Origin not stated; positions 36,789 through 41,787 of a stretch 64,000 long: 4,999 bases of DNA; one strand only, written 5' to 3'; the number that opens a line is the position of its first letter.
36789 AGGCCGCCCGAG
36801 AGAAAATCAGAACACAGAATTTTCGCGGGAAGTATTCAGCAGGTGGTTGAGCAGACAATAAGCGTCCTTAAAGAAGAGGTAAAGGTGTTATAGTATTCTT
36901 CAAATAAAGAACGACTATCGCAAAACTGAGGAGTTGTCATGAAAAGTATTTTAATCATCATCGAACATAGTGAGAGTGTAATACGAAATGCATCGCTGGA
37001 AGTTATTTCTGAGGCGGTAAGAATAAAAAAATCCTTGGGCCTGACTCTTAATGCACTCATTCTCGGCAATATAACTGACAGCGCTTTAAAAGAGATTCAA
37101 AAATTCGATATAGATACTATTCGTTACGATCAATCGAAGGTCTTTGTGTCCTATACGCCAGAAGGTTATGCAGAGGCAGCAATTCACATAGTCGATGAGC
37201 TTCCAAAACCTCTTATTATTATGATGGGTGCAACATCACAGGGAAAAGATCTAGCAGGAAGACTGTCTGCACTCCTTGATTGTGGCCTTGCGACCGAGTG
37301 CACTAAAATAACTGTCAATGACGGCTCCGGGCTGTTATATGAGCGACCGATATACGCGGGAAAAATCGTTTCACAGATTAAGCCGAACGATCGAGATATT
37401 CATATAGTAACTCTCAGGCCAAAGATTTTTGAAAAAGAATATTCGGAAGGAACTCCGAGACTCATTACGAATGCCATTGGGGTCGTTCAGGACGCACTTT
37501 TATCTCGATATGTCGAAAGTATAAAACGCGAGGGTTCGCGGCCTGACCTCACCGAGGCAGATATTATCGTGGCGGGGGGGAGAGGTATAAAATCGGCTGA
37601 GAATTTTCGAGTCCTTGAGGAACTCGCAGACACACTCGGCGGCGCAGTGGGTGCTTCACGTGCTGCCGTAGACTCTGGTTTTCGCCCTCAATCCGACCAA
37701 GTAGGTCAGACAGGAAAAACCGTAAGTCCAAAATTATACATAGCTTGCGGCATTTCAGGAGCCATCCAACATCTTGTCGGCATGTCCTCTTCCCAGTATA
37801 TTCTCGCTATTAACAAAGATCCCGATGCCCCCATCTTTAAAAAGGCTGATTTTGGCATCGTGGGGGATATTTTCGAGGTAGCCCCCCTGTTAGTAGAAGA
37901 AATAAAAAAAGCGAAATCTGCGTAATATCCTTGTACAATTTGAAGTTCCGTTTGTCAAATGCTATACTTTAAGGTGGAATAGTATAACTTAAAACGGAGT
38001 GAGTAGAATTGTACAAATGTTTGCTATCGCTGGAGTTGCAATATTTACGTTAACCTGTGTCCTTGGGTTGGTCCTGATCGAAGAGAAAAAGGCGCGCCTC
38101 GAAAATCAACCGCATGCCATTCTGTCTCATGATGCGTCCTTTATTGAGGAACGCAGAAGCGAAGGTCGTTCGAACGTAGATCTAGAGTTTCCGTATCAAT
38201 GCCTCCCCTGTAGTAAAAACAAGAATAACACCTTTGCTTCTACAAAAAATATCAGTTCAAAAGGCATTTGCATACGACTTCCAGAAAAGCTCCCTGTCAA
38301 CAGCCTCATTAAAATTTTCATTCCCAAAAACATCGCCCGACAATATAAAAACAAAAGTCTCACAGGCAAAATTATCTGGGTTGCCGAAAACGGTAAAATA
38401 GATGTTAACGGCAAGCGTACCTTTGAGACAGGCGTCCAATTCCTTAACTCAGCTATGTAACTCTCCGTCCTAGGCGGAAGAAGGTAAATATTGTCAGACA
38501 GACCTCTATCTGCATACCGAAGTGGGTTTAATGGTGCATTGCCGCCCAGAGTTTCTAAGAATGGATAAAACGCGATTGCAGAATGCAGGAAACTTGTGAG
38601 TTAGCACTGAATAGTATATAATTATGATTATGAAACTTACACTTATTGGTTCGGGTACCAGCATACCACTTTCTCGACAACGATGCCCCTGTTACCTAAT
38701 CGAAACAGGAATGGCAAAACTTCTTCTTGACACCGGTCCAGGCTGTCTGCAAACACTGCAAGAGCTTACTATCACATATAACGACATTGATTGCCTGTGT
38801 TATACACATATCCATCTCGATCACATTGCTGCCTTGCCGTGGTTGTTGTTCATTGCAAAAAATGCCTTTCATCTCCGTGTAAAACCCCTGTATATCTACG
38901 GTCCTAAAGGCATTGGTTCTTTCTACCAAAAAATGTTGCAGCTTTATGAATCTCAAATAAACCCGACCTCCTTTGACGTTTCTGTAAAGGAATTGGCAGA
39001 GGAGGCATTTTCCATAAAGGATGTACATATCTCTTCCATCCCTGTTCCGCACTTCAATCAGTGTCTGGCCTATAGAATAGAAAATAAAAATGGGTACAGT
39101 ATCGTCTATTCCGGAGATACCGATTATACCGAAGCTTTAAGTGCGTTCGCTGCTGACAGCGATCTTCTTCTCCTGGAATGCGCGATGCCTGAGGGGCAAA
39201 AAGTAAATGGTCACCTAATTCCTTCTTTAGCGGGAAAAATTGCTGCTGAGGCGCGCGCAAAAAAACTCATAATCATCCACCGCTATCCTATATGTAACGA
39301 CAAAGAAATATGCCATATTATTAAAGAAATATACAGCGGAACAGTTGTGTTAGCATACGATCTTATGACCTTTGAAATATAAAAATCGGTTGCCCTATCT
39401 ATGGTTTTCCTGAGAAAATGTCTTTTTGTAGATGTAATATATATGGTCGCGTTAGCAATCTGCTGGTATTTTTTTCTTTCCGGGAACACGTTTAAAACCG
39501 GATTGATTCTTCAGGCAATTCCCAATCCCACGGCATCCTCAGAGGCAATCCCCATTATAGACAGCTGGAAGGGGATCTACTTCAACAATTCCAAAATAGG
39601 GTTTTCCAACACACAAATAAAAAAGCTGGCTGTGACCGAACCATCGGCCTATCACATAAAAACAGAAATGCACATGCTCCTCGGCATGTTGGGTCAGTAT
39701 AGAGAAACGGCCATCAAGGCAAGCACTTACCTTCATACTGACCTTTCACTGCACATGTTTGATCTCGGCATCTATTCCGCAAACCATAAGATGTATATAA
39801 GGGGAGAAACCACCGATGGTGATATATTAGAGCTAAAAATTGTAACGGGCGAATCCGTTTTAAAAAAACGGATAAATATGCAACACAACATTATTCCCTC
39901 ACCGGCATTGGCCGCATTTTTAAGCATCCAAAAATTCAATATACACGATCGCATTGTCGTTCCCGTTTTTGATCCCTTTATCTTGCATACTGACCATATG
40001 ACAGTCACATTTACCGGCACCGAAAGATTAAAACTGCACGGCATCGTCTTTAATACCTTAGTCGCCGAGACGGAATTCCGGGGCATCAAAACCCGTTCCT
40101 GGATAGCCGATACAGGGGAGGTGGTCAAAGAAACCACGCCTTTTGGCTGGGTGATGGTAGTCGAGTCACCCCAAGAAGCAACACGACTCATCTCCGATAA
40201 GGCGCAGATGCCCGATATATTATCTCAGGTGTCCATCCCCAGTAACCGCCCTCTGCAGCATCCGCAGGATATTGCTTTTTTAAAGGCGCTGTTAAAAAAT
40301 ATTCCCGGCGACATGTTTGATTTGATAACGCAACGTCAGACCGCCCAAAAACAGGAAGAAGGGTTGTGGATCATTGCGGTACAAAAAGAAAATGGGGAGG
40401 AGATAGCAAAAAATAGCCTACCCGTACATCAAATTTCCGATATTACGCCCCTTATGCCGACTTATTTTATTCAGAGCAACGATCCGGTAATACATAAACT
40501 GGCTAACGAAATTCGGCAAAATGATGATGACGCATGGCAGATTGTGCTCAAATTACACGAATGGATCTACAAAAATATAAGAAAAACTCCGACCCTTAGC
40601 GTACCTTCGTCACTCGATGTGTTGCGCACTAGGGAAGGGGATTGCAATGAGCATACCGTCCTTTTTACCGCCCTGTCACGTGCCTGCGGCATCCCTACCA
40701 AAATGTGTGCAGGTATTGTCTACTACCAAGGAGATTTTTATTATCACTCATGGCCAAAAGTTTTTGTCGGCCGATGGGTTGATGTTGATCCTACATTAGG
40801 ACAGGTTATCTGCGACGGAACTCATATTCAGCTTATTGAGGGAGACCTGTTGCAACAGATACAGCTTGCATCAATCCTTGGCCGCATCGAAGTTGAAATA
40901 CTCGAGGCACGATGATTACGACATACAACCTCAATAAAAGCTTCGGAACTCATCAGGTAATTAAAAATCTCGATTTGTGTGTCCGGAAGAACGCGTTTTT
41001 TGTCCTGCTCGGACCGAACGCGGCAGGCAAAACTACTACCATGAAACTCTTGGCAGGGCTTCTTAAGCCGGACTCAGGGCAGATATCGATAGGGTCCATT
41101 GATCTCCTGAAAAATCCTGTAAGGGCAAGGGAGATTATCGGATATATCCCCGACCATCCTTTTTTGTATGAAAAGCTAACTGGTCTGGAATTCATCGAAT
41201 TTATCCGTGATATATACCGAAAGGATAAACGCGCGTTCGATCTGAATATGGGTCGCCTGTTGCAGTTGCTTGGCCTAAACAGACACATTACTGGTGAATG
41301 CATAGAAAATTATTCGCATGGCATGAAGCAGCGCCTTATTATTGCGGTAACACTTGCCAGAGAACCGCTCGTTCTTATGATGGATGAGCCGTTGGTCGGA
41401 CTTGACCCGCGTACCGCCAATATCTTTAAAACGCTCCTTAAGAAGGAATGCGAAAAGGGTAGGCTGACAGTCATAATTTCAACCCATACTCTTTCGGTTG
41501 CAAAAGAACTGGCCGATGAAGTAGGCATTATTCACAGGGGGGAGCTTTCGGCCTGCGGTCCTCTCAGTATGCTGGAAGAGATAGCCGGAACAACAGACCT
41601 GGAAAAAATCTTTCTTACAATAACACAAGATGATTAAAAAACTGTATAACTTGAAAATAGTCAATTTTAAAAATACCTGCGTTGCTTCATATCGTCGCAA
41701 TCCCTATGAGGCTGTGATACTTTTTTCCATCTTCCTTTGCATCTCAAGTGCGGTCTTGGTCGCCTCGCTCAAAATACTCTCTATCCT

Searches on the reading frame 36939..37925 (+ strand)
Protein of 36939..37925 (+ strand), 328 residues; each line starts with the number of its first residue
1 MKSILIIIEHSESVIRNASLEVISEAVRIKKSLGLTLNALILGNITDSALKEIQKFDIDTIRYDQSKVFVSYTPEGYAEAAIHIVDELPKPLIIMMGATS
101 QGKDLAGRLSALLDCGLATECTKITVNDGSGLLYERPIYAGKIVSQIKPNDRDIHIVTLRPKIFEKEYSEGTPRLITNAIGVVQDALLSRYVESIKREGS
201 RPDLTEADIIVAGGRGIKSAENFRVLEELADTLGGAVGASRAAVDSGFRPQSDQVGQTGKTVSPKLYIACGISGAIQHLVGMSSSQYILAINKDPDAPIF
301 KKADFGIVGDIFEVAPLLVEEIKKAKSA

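Call 70: search_protein_families(library=pfam, proteins=[window:36939-37925:+], max_evalue=0.00001)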
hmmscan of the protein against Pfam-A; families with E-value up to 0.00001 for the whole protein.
window:36939-37925:+ (328 aa): 2 families
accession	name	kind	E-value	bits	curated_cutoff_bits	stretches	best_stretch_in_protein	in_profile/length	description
PF00766.25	ETF_alpha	-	2e-38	130.6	27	1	203-283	1-81/81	Electron transfer flavoprotein FAD-binding domain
PF01012.27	ETF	-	1.7e-31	109.9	26.7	1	5-167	2-163/181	Electron transfer flavoprotein domain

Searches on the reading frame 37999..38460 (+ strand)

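Call 70: search_protein_families(library=pfam, proteins=[window:37999-38460:+], max_evalue=0.00001)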
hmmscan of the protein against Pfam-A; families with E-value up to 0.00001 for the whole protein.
window:37999-38460:+ (153 aa): 1 family
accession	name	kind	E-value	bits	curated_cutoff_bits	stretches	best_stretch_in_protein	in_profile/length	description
PF07238.19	PilZ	-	1e-08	35.9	22.5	1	51-150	1-87/102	PilZ domain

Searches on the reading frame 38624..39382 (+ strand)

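Call 43: search_protein_families(library=pfam, proteins=[window:38624-39382:+], max_evalue=0.001)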
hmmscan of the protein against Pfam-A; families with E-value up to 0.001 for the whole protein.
window:38624-39382:+ (252 aa): 4 families
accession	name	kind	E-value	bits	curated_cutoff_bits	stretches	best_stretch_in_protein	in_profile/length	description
PF12706.13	Lactamase_B_2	-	3.9e-19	69.5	27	1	33-219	3-199/200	Beta-lactamase superfamily domain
PF00753.33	Lactamase_B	-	1.7e-13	51.4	22.7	1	21-170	6-154/196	Metallo-beta-lactamase superfamily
PF23023.1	Anti-Pycsar_Apyc1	-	0.00011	22.2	50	1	3-87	3-86/250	Anti-Pycsar protein Apyc1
PF13483.12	Lactamase_B_3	-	0.00047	20.6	24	0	23-184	9-131/160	Beta-lactamase superfamily domain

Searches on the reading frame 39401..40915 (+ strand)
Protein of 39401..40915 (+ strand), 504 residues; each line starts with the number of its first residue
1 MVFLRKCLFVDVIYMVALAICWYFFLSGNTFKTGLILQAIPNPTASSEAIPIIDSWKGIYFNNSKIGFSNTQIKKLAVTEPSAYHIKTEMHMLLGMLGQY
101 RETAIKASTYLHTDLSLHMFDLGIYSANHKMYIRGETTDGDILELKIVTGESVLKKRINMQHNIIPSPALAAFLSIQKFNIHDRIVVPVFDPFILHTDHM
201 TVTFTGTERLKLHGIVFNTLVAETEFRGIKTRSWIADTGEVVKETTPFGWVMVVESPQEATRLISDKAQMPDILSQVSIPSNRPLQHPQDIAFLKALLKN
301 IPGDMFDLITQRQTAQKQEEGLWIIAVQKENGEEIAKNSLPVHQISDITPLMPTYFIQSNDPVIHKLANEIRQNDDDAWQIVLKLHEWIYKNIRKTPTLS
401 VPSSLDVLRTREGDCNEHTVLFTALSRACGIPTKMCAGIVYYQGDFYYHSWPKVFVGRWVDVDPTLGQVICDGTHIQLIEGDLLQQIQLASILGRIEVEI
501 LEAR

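Call 43: search_protein_families(library=pfam, proteins=[window:39401-40915:+], max_evalue=0.001)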
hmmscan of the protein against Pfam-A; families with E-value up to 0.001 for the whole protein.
window:39401-40915:+ (504 aa): 1 family
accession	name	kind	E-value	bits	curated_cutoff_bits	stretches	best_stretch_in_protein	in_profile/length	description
PF01841.26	Transglut_core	-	2.9e-17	63.3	23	1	366-464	2-108/108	Transglutaminase-like superfamily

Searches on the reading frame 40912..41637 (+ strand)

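Call 43: search_protein_families(library=pfam, proteins=[window:40912-41637:+], max_evalue=0.001)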
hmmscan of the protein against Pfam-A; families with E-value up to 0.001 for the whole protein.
window:40912-41637:+ (241 aa): 3 families
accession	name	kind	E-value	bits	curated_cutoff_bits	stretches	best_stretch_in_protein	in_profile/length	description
PF00005.33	ABC_tran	-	4.8e-24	86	25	1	18-161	2-136/137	ABC transporter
PF13304.12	AAA_21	-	1.7e-12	48.5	27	1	122-192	226-298/304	AAA domain, putative AbiEii toxin, Type IV TA system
PF13175.12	AAA_15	-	0.00081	19.5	32.1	0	29-54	25-50/374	AAA ATPase domain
